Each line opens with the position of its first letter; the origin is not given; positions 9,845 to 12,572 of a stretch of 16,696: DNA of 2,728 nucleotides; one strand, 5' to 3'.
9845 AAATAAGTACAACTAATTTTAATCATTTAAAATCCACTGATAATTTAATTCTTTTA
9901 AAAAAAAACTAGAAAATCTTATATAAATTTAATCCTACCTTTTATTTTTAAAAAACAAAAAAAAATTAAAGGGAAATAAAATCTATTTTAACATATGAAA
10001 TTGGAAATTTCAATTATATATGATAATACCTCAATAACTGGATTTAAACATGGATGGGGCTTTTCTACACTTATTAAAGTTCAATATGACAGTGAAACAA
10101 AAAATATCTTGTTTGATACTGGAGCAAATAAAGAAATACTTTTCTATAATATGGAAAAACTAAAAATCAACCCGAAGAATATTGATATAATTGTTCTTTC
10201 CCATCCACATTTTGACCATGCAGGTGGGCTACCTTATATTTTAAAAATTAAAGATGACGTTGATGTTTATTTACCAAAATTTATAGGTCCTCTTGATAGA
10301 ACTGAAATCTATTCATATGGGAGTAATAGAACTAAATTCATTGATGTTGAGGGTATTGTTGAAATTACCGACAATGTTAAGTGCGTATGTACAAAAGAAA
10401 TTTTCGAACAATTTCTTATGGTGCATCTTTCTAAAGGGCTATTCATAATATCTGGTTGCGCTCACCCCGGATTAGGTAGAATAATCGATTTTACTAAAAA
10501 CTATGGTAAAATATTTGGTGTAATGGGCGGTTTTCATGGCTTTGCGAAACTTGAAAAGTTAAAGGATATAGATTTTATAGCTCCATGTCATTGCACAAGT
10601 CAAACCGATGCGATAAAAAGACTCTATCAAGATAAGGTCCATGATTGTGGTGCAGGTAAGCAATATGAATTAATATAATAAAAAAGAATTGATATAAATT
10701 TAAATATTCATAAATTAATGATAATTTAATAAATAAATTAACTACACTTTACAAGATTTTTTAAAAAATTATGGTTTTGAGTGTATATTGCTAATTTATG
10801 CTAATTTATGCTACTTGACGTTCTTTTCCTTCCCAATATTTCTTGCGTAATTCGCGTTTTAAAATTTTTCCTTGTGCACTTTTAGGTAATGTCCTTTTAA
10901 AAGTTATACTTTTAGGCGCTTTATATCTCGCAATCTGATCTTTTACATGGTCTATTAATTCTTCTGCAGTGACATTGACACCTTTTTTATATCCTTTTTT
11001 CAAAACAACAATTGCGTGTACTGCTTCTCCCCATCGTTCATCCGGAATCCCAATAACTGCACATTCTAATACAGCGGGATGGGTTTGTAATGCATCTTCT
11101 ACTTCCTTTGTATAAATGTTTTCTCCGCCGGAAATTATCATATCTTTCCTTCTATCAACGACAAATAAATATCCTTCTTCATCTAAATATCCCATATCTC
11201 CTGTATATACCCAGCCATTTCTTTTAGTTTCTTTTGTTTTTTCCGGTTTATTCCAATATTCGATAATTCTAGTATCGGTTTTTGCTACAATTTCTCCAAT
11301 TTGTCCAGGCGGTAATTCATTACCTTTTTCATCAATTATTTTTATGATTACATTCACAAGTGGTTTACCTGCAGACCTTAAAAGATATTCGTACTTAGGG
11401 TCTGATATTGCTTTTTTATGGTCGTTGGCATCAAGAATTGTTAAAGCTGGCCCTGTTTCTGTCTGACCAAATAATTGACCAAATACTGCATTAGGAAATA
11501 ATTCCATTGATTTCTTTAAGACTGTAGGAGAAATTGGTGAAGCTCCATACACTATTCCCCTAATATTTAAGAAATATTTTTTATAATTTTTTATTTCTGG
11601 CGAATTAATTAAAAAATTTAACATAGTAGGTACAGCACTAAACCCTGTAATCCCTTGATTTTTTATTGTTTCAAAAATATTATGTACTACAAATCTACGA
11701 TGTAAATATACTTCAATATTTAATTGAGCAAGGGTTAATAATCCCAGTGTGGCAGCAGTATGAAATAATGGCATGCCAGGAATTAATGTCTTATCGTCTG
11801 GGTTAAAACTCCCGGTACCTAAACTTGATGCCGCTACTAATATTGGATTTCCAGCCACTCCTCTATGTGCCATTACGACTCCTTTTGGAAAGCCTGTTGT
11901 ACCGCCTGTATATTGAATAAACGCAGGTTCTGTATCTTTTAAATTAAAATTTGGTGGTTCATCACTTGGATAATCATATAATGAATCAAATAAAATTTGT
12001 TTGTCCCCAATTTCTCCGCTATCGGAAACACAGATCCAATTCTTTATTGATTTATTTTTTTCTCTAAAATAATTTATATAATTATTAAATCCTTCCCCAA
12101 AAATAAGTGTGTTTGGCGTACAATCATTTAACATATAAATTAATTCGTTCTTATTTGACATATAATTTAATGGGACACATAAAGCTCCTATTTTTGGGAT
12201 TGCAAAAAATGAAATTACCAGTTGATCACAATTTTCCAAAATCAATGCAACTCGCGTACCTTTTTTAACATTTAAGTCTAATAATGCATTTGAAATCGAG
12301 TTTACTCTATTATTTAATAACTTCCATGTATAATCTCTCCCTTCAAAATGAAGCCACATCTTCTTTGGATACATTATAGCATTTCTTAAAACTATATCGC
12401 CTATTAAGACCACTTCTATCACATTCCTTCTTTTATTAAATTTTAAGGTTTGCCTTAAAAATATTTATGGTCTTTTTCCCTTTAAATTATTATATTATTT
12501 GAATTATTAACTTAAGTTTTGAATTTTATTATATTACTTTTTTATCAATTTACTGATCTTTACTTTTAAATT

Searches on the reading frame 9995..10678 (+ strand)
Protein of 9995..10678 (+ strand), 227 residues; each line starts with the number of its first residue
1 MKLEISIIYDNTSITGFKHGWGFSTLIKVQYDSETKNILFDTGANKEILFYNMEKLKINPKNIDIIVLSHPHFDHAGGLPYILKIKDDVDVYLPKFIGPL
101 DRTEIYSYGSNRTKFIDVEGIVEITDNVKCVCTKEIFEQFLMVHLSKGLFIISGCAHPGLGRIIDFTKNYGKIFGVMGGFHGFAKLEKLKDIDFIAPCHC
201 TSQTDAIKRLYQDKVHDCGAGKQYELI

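Call 6: search_protein_families(library=pfam, proteins=[window:9995-10678:+], max_evalue=0.01)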
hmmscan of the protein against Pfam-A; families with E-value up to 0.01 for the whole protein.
window:9995-10678:+ (227 aa): 4 families
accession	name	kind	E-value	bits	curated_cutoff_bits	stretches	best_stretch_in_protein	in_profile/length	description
PF00753.33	Lactamase_B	-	1e-13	52.1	22.7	1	24-104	8-85/196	Metallo-beta-lactamase superfamily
PF12706.13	Lactamase_B_2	-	2.9e-07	30.7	27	1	37-105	2-74/200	Beta-lactamase superfamily domain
PF16661.11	Lactamase_B_6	-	8.8e-06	25.6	27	1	35-113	6-91/193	Metallo-beta-lactamase superfamily domain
PF19583.5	ODP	-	0.0044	17.3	27.2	1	34-97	11-75/194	ODP family beta lactamase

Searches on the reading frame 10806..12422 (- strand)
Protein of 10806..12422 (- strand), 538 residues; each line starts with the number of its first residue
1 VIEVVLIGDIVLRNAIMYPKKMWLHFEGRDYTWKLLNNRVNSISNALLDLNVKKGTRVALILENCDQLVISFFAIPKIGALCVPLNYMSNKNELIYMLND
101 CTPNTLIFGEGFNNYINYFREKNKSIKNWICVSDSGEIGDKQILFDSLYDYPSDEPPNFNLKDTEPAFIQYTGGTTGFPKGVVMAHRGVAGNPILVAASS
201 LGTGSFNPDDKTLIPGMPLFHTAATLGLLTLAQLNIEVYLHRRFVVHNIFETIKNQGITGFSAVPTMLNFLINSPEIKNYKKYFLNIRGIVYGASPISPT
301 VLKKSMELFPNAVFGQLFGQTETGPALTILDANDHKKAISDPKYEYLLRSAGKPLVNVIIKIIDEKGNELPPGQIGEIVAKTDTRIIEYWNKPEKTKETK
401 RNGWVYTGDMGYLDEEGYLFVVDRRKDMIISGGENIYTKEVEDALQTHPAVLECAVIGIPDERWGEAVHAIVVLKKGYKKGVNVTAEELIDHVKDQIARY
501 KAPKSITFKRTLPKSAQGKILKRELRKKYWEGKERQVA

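Call 6: search_protein_families(library=pfam, proteins=[window:10806-12422:-], max_evalue=0.01)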
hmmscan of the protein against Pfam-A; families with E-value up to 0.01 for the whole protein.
window:10806-12422:- (538 aa): 2 families
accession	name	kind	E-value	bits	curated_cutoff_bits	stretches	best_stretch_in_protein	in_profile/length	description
PF00501.34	AMP-binding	-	2.4e-71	241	29.9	1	14-390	4-384/384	AMP-binding enzyme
PF13193.12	AMP-binding_C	-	1.5e-23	83.9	24.5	1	440-519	1-76/76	AMP-binding enzyme C-terminal domain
